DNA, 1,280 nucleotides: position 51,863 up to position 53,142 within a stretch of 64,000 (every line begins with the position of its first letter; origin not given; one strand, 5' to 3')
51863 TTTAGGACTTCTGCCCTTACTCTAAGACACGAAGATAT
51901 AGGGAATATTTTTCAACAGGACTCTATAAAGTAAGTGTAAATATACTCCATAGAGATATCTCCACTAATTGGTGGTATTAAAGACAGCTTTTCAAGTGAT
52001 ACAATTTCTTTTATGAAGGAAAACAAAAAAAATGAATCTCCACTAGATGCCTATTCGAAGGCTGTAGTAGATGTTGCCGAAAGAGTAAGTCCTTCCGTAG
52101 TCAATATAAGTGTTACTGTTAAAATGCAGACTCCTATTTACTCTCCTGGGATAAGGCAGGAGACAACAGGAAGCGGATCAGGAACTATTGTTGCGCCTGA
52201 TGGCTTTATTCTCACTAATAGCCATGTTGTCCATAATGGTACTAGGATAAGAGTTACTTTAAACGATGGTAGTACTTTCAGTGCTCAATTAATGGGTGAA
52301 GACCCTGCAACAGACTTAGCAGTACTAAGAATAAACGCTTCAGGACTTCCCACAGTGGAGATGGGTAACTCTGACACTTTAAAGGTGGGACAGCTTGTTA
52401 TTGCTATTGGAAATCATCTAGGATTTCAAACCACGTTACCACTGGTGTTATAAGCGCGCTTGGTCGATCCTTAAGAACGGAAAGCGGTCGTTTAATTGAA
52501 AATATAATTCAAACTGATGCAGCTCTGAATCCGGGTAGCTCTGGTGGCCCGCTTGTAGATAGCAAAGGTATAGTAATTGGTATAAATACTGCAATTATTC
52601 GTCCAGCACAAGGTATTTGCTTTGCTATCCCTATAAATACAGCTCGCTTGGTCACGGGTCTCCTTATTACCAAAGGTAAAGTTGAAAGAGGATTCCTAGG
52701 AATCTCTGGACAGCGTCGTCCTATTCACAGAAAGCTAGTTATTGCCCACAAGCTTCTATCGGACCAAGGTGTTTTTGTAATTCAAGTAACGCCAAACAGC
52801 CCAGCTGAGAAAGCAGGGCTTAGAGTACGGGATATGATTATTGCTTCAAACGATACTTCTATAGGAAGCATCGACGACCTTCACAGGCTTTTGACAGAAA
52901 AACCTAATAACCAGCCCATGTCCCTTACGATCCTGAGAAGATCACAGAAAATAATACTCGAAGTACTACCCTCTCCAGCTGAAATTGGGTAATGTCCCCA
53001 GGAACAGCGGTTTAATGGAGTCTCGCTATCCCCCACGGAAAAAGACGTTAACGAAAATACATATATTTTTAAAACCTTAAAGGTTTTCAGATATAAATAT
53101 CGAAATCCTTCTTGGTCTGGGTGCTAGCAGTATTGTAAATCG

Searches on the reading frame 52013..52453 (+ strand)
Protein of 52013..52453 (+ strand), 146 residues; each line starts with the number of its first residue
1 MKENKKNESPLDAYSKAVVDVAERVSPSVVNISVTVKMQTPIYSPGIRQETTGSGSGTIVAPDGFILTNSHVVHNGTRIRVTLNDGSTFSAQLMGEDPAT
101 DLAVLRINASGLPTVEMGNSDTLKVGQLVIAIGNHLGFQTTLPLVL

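Call 59: search_protein_families(library=pfam, proteins=[window:52013-52453:+], max_evalue=0.0001)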
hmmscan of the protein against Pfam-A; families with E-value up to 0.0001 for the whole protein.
window:52013-52453:+ (146 aa): 1 family
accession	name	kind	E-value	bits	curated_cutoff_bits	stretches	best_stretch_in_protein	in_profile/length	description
PF13365.12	Trypsin_2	-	2.3e-20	74.2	27.6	1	55-138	1-92/144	Trypsin-like peptidase domain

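Call 61: search_protein_families(library=ncbifam, proteins=[window:52013-52453:+], max_evalue=0.001)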
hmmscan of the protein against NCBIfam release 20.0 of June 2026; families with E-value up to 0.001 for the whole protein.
window:52013-52453:+ (146 aa): 12 families
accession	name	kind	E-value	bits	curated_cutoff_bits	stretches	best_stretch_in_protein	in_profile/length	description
TIGR02037.1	degP_htrA_DO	subfamily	2.9e-34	118.7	416.2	1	48-141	55-149/434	Do family serine endopeptidase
NF047968.1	SerProtHtrA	equivalog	5.9e-33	114.7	470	1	16-139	53-175/357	serine protease HtrA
NF041521.1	HhoA_HhoB_HtrA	equivalog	5.7e-32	111.3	450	1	48-142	52-146/335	HhoA/HhoB/HtrA family serine endopeptidase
TIGR02038.1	protease_degS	equivalog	5.3e-28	98.2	422.95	1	13-136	46-161/351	outer membrane-stress sensor serine endopeptidase DegS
NF008147.1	PRK10898.1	equivalog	5.3e-27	94.9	408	1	3-137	37-162/352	outer membrane-stress sensor serine endopeptidase DegS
NF007526.1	PRK10139.1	equivalog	1.8e-23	82.9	756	1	49-141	87-181/456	serine endoprotease DegQ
NF008189.1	PRK10942.1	equivalog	1.7e-21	76.2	720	1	49-141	109-203/477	serine endoprotease DegP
NF050055.1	SerProtHtrAMycob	equivalog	2.6e-20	72.8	800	1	18-142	204-323/502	serine protease HtrA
NF040960.1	MamE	equivalog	1.5e-14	53.5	800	1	52-141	121-214/659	magnetosome formation protease MamE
NF053637.1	SerProtHtrAspr2045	equivalog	7.2e-14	51.5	650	1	49-138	99-192/394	serine protease HtrA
NF040961.1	MamO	equivalog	2.6e-11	42.6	800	1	17-136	74-185/648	magnetosome protein MamO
NF033740.0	MarP_fam_protase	equivalog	3.5e-11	42.8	250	1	16-128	184-284/390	MarP family serine protease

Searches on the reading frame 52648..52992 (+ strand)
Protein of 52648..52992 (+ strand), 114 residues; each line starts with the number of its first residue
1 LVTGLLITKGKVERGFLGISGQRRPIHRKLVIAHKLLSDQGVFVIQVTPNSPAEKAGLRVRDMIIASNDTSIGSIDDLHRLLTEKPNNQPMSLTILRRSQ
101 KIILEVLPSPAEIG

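Call 59: search_protein_families(library=pfam, proteins=[window:52648-52992:+], max_evalue=0.0001)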
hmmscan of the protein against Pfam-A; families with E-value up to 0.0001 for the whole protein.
window:52648-52992:+ (114 aa): 4 families
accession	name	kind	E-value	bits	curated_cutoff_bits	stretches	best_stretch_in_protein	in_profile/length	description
PF17820.7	PDZ_6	-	4.8e-13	49.1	27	1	44-97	2-54/54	PDZ domain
PF13180.12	PDZ_2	-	1.6e-12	48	27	1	39-106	11-78/80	PDZ domain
PF00595.29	PDZ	-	1.3e-10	41.9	23.2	1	8-95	3-80/81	PDZ domain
PF04495.20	GRASP55_65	-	1.2e-06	29.3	27.7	1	38-109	41-112/138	GRASP55/65 PDZ-like domain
